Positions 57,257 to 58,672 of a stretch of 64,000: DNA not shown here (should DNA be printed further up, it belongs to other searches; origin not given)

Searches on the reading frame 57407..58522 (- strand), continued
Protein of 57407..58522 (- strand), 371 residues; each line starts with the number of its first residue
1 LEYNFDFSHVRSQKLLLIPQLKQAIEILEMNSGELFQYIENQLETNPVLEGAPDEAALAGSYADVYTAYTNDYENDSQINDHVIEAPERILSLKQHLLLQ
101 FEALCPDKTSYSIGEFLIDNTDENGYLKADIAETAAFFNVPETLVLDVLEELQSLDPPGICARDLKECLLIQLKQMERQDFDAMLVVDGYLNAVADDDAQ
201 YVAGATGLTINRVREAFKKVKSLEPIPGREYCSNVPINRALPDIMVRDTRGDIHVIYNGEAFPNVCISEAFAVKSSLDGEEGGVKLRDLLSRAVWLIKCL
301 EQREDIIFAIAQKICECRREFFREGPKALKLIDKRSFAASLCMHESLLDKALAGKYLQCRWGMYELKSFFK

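Call 55: find_homologous_proteins(query=A6, max_evalue=0.001)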
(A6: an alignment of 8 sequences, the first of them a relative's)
Query A6 (8 sequences) (73 aa, profile of the alignment): 125 proteins with E <= 0.001 among 467 candidates; the best 120 are listed.
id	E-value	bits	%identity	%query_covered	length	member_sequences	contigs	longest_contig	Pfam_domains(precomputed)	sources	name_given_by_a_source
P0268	1.6e-32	129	55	100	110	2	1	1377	PF04552.20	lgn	-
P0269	3.1e-24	102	47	93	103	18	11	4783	PF04552.20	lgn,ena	-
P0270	4.5e-24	102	52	79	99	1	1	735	PF04552.20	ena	-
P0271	2.6e-23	99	53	78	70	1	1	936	PF04552.20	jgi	jgi:RNA polymerase sigma-54 factor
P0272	1.0e-22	98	51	84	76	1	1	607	PF04552.20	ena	-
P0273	1.2e-22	97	37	92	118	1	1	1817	PF04552.20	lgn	-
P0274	1.5e-22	97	43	100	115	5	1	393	PF01381.29,PF04552.20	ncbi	ncbi:RNA polymerase sigma-54 factor [compost metagenome]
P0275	1.6e-22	97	43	100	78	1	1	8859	PF04552.20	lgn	-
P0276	8.2e-22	95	50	79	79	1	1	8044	PF04552.20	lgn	-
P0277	9.9e-22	94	44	93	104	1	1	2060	PF04552.20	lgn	-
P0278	1.1e-21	94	43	92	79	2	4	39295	PF04552.20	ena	-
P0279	1.2e-21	94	52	90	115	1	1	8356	PF04552.20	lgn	-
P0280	1.3e-21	94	59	77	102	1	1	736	PF04552.20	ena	-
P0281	1.6e-21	94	39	100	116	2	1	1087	PF04545.23,PF04552.20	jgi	jgi:RNA polymerase sigma-54 factor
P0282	2.1e-21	93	45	100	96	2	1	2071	PF04552.20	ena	-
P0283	2.2e-21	93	44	99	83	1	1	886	PF04552.20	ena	-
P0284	2.6e-21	93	44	99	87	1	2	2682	PF04552.20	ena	-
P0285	2.7e-21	93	42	99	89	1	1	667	PF04552.20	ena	-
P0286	3.1e-21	93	47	93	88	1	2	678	PF04552.20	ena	-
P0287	4.1e-21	92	49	100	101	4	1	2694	PF04552.20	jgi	-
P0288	4.1e-21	92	44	99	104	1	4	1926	PF04552.20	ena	-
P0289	4.7e-21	92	44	99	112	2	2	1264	PF04552.20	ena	-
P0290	6.5e-21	92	53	90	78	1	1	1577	PF04552.20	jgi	-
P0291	1.2e-20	91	48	92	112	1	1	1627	PF04552.20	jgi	jgi:RNA polymerase sigma-54 factor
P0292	1.3e-20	91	50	88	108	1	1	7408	PF04552.20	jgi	-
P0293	1.8e-20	90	51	95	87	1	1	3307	PF04552.20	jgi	-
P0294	1.8e-20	90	46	77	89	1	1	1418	PF04552.20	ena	-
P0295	2.8e-20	90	48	90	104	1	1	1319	PF04552.20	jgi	-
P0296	2.8e-20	90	53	78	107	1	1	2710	PF04552.20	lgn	-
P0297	3.2e-20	90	48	84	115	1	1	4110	PF04552.20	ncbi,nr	ncbi:MAG TPA: RNA polymerase sigma-54 factor, partial [Bacillota bacterium]|nr:RNA polymerase sigma-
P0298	3.3e-20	89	53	81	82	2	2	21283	PF04552.20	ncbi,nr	ncbi:MAG: RNA polymerase sigma-54 factor, partial [Deltaproteobacteria bacterium]|nr:RNA polymerase 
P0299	3.8e-20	89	45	85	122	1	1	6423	PF04552.20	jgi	jgi:RNA polymerase sigma-54 factor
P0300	4.1e-20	89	48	84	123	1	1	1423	PF04552.20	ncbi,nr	ncbi:MAG TPA: RNA polymerase sigma-54 factor, partial [Bacillota bacterium]|nr:RNA polymerase sigma-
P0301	7.2e-20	88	44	88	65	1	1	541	PF04552.20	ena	-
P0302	9.0e-20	88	38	93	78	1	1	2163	PF04552.20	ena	-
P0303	9.6e-20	88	44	97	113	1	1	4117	PF04552.20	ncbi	-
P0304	1.4e-19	88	51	90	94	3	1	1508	PF04552.20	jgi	jgi:RNA polymerase sigma-54 factor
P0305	1.4e-19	87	51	84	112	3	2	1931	PF04552.20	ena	-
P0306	2.2e-19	87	47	100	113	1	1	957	PF04552.20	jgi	-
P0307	2.6e-19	87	46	77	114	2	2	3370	PF04552.20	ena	-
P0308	3.3e-19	86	51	73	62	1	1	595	PF04552.20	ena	-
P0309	3.8e-19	86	51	100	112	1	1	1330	PF08279.19,PF04552.20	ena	-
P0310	3.9e-19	86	54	92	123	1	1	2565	PF04552.20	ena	-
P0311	4.0e-19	86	50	79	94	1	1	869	PF04552.20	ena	-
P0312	5.1e-19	86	46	79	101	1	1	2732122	PF04552.20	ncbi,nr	ncbi:hypothetical protein PL321_19260 [Caloramator sp. mosi_1]|nr:hypothetical protein [Caloramator 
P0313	6.7e-19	85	47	79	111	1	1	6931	PF04552.20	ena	-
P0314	7.1e-19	85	54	74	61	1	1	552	PF04552.20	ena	-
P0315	7.2e-19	85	50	71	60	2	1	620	PF04552.20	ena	-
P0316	7.4e-19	85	48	95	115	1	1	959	PF04552.20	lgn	-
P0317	1.1e-18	85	57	73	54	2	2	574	PF04552.20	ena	-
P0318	1.3e-18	84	56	56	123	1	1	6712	PF04552.20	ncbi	ncbi:MAG: RNA polymerase factor sigma-54, partial [Brevinematia bacterium]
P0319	1.5e-18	84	45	95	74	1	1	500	PF04552.20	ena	-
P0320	3.0e-18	83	54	81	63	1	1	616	PF04552.20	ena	-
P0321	4.4e-18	83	57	73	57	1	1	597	PF04552.20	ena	-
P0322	5.2e-18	82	48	92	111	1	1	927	PF04552.20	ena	-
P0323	5.2e-18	82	58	78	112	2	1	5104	PF04552.20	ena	-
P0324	5.3e-18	82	44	90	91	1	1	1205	PF04552.20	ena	-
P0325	5.8e-18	82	61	73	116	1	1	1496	PF08279.19,PF13384.13,PF13022.13,PF04552.20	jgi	-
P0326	6.0e-18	82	42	78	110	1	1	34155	PF00356.28,PF04552.20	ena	-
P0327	6.7e-18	82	51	86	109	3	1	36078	PF12728.14,PF01381.29,PF04552.20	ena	-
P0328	7.6e-18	82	40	99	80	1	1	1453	PF04552.20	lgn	-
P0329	8.1e-18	82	41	77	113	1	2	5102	PF04552.20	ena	-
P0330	8.6e-18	82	52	86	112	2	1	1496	PF04552.20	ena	-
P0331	1.3e-17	81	58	71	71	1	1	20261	PF04552.20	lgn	-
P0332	1.3e-17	81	40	99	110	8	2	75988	PF04552.20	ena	-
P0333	1.8e-17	81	54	77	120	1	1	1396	PF04552.20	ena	-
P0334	2.7e-17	80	43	99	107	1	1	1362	PF13936.13,PF01381.29,PF04552.20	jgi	jgi:RNA polymerase sigma-54 factor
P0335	3.9e-17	80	52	71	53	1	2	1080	PF04552.20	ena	-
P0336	4.4e-17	79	39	74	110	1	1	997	PF04552.20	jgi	-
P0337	4.4e-17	79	38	100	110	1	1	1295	PF04552.20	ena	-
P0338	4.5e-17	79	52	85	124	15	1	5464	PF04552.20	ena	-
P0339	5.5e-17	79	48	79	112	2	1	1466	PF04552.20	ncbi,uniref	ncbi:RNA polymerase sigma-54 factor [bioreactor metagenome]|uniref:RNA polymerase sigma-54 factor n=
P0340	5.6e-17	79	39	99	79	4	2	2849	PF04552.20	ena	-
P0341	6.2e-17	79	48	82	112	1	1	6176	PF04552.20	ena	-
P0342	7.6e-17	79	54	79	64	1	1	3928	PF04552.20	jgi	jgi:RNA polymerase sigma-54 factor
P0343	8.4e-17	79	37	92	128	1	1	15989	PF12728.14,PF04552.20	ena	-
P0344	8.4e-17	79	37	92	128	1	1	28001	PF12728.14,PF04552.20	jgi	jgi:RNA polymerase sigma-54 factor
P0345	8.7e-17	79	53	78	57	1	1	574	PF04552.20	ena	-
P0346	8.9e-17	79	47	100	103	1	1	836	PF04552.20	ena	-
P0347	9.7e-17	78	39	99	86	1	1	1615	PF04552.20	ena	-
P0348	1.1e-16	78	47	73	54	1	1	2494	PF04552.20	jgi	-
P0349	1.2e-16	78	40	79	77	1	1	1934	PF04552.20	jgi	-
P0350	1.3e-16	78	42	75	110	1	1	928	PF04552.20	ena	-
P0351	1.7e-16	78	51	85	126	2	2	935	PF04552.20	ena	-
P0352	2.3e-16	77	37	92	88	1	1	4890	PF04552.20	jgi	jgi:RNA polymerase sigma-54 factor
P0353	2.3e-16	77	40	89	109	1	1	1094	PF04552.20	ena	-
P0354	3.2e-16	77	37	92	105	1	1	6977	PF04552.20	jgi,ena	-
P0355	3.3e-16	77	45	79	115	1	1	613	PF00106.32,PF04552.20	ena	-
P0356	3.7e-16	76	48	78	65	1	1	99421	PF04552.20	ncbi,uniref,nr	ncbi:hypothetical protein QGM71_17120 [Virgibacillus sp. C22-A2]|uniref:RNA polymerase sigma factor 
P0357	4.3e-16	76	45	79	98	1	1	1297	PF04552.20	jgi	jgi:RNA polymerase sigma-54 factor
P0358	4.3e-16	76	43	79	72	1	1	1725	PF04552.20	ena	-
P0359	5.2e-16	76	43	79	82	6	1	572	PF04552.20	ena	-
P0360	5.5e-16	76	40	78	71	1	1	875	PF04552.20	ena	-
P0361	5.6e-16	76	53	78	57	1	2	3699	PF04552.20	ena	-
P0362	6.5e-16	76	43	77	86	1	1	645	PF04552.20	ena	-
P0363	9.3e-16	75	48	79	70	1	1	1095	PF04552.20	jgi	jgi:RNA polymerase sigma-54 factor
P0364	1.0e-15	75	47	100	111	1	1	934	PF04552.20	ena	-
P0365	1.0e-15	75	50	71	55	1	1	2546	PF04552.20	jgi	-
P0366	2.3e-15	74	50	71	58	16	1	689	PF04552.20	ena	-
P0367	3.1e-15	74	49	71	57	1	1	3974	PF04552.20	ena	-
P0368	3.1e-15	74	53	67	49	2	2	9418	PF04552.20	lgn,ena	-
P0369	6.2e-15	73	51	73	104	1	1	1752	PF04552.20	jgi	jgi:RNA polymerase sigma-54 factor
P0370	8.2e-15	72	46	77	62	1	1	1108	PF04552.20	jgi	-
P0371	9.4e-15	72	49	89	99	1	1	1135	PF04552.20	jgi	jgi:RNA polymerase sigma-54 factor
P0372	1.6e-14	71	46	71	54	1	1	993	PF04552.20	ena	-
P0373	4.4e-14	70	50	74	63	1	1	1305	PF04552.20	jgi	jgi:RNA polymerase sigma-54 factor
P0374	5.7e-14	70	43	84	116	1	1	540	PF04552.20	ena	-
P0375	5.7e-14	70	40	99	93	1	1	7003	PF04552.20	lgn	-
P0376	7.3e-14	69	46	86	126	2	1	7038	PF04552.20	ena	-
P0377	7.5e-14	69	45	88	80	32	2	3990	PF04552.20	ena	-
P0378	1.1e-13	69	49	71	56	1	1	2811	PF04552.20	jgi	jgi:RNA polymerase sigma-54 factor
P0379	1.4e-13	68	39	77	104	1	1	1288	PF04552.20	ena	-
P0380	2.7e-13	67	42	88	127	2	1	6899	PF04552.20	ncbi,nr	ncbi:MAG: RNA polymerase sigma-54 factor, partial [Sphaerobacter sp.]|nr:RNA polymerase sigma-54 fac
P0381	3.8e-13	67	55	74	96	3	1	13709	PF04552.20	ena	-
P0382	5.8e-13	66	46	71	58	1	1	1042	PF04552.20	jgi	-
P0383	1.7e-12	65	43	71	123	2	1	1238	PF04552.20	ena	-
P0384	2.8e-12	64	49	70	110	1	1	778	PF04552.20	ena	-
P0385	6.4e-12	63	55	77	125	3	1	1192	PF08461.17,PF04552.20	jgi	jgi:RNA polymerase sigma-54 factor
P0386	5.9e-11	60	43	93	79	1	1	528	PF04552.20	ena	-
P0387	1.9e-9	55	39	100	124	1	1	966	PF04552.20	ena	-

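Call 57: find_encoding_contigs(protein=P0278, flank=8000, max_places=3)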
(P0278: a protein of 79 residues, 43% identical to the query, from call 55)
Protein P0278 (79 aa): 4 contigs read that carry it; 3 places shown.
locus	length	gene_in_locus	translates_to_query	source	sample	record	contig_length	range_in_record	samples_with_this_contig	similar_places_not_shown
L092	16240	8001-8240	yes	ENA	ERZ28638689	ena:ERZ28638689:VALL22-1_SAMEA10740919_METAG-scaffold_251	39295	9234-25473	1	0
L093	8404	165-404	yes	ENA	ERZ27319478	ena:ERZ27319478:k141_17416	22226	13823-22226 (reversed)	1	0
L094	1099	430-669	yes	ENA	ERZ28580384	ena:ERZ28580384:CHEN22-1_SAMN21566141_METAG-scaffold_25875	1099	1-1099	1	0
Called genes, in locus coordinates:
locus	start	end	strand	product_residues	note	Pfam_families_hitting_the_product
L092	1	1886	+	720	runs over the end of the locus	PF01841:Transglut_core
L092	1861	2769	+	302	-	PF00432:Prenyltrans (weak), PF13243:SQHop_cyclase_C (faint)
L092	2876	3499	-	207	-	PF00730:HhH-GPD, PF00633:HHH (weak)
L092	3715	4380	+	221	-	PF00392:GntR, PF07729:FCD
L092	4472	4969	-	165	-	PF02810:SEC-C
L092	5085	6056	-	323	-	PF03447:NAD_binding_3, PF00742:Homoserine_dh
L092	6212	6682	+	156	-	PF00588:SpoU_methylase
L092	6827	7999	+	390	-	-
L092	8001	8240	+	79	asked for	PF04552:Sigma54_DBD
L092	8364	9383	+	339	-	PF00044:Gp_dh_N, PF02800:Gp_dh_C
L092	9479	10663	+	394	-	PF00162:PGK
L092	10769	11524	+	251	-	PF00121:TIM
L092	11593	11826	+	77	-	PF03840:SecG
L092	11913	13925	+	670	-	PF03030:H_PPase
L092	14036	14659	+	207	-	PF13886:TM7S3_TM198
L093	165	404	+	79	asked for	PF04552:Sigma54_DBD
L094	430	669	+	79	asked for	PF04552:Sigma54_DBD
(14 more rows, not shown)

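Call 58: find_encoding_contigs(protein=P0275, flank=8000, max_places=2)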
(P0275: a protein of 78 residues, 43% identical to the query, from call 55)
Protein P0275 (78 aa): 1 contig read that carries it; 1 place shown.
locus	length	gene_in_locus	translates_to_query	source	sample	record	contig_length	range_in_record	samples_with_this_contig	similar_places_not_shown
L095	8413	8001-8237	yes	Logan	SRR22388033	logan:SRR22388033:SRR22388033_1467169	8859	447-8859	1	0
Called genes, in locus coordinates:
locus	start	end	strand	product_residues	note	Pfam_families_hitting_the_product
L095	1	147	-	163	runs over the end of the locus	PF00994:MoCF_biosynth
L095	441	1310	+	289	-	PF12849:PBP_like_2, PF13531:SBP_bac_11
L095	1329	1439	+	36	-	-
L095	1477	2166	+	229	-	PF00528:BPD_transp_1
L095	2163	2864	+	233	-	PF02463:SMC_N (faint), PF00005:ABC_tran, PF13304:AAA_21 (faint)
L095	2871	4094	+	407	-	PF03453:MoeA_N, PF00994:MoCF_biosynth, PF03454:MoeA_C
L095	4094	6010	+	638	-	PF03453:MoeA_N, PF00994:MoCF_biosynth, PF03454:MoeA_C, PF12727:PBP_like, PF12974:Phosphonate-bd (weak)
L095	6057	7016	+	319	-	PF04055:Radical_SAM, PF13353:Fer4_12, PF06463:Mob_synth_C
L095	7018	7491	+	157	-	PF01967:MoaC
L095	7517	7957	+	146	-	PF03473:MOSC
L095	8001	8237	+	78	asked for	PF04552:Sigma54_DBD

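Call 64: find_encoding_contigs(protein=P0340, flank=5000, max_places=4)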
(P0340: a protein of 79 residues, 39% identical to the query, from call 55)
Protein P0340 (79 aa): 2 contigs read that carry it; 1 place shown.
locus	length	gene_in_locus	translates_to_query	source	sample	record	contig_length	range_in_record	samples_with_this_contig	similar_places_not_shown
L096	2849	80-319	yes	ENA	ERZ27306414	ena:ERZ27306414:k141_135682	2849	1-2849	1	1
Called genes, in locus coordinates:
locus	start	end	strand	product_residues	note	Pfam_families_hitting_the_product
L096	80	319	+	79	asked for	PF04552:Sigma54_DBD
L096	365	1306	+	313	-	PF00158:Sigma54_activat, PF14532:Sigma54_activ_2, PF07728:AAA_5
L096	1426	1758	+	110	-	PF25601:AAA_lid_14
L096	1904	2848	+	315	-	?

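Call 66: find_encoding_contigs(protein=P0332, flank=8000, max_places=3)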
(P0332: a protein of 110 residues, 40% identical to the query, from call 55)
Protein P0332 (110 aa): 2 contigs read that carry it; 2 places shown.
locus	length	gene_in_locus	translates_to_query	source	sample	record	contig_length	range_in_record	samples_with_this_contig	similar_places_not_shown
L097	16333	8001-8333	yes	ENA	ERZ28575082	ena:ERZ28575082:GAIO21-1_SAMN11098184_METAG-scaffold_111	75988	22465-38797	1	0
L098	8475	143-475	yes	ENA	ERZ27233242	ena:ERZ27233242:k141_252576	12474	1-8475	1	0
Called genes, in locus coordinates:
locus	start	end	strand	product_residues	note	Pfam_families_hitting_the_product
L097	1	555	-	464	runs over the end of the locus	PF00939:Na_sulph_symp, PF03600:CitMHS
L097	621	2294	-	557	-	PF00501:AMP-binding, PF13193:AMP-binding_C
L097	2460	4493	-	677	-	PF00724:Oxidored_FMN, PF03486:HI0933_like (faint), PF07992:Pyr_redox_2, PF13738:Pyr_redox_3 (faint), PF13434:Lys_Orn_oxgnase (faint), PF00070:Pyr_redox (faint), PF13450:NAD_binding_8 (weak), PF07992:Pyr_redox_2, +1 more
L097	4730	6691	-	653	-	PF00158:Sigma54_activat, PF14532:Sigma54_activ_2, PF25601:AAA_lid_14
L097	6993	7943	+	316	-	PF00309:Sigma54_AID, PF04963:Sigma54_CBD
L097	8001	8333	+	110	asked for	PF04552:Sigma54_DBD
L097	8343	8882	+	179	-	PF00132:Hexapep, PF25087:GMPPB_C (faint), PF25084:LbH_EIF2B (weak)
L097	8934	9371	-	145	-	PF01592:NifU_N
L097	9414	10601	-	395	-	PF00155:Aminotran_1_2 (weak), PF00266:Aminotran_5, PF01212:Beta_elim_lyase, PF01041:DegT_DnrJ_EryC1 (faint)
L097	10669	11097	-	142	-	PF02082:Rrf2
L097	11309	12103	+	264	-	PF00497:SBP_bac_3, PF12974:Phosphonate-bd, PF09084:NMT1 (weak)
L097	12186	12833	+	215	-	PF00528:BPD_transp_1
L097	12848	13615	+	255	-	PF02463:SMC_N (weak), PF00005:ABC_tran, PF13304:AAA_21 (weak)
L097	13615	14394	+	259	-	PF26317:CntK_N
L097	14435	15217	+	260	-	PF00497:SBP_bac_3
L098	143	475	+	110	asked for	PF04552:Sigma54_DBD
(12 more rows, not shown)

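Call 70: find_related_loci(query=A7, collection=metagenome_contigs, flank=6000)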
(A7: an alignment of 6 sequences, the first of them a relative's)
Query A7 (78 aa) in metagenome_contigs; peptide patterns used: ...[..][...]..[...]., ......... (x = any residue, [..] = any of these).
600 stretches matched a pattern (row limit reached: there are more); 593 encode a relative of the query (tblastn E <= 1e-3); the best 80 are kept; 80 distinct loci.
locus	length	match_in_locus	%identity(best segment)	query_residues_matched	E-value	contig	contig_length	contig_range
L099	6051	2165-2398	51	1-78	7e-23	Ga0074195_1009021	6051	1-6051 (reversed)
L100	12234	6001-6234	50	1-78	2e-22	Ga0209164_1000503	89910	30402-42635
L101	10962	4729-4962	49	1-78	1e-21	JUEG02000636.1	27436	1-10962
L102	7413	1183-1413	52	1-77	1e-21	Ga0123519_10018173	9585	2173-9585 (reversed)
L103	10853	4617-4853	52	1-78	6e-21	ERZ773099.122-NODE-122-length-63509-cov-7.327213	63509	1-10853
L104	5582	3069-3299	50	1-78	6e-21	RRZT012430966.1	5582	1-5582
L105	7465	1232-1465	49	1-78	6e-21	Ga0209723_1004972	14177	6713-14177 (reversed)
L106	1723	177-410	47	1-78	1e-20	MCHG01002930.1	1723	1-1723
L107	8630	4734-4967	46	1-78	1e-20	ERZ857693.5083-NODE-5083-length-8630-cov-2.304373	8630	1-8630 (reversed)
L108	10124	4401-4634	49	1-78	2e-20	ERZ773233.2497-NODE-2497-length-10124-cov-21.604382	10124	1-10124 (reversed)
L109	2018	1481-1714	50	1-78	1e-20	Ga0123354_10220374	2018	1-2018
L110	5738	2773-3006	49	1-78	2e-20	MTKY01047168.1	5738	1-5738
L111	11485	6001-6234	47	1-78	2e-20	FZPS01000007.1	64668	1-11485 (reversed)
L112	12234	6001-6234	47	1-78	2e-20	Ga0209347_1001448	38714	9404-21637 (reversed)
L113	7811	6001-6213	51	1-71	2e-20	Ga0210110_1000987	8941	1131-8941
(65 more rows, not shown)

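Call 72: list_cluster_members(proteins=[window:57410-58522:-, L037:10001-11146:+, P0004, P0014])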
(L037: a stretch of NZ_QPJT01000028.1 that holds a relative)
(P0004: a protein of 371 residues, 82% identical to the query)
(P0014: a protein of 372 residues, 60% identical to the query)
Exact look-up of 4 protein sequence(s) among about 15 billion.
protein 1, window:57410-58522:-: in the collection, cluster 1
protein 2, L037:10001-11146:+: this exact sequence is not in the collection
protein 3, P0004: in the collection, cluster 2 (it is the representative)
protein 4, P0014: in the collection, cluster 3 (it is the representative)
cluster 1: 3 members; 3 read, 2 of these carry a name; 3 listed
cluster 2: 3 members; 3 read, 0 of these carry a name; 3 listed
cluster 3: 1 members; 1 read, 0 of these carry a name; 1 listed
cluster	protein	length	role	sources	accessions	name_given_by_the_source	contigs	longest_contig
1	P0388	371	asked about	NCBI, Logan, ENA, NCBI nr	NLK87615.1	MAG: hypothetical protein GX279_09005 [Clostridiaceae bacterium] | hypothetical protein [Clostridiaceae bacterium]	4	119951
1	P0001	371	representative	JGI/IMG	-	RNA polymerase sigma-54 factor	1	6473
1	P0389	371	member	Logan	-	-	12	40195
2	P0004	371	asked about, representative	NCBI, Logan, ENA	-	-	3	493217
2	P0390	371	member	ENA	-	-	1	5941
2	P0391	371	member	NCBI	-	-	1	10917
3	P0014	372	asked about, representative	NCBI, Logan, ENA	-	-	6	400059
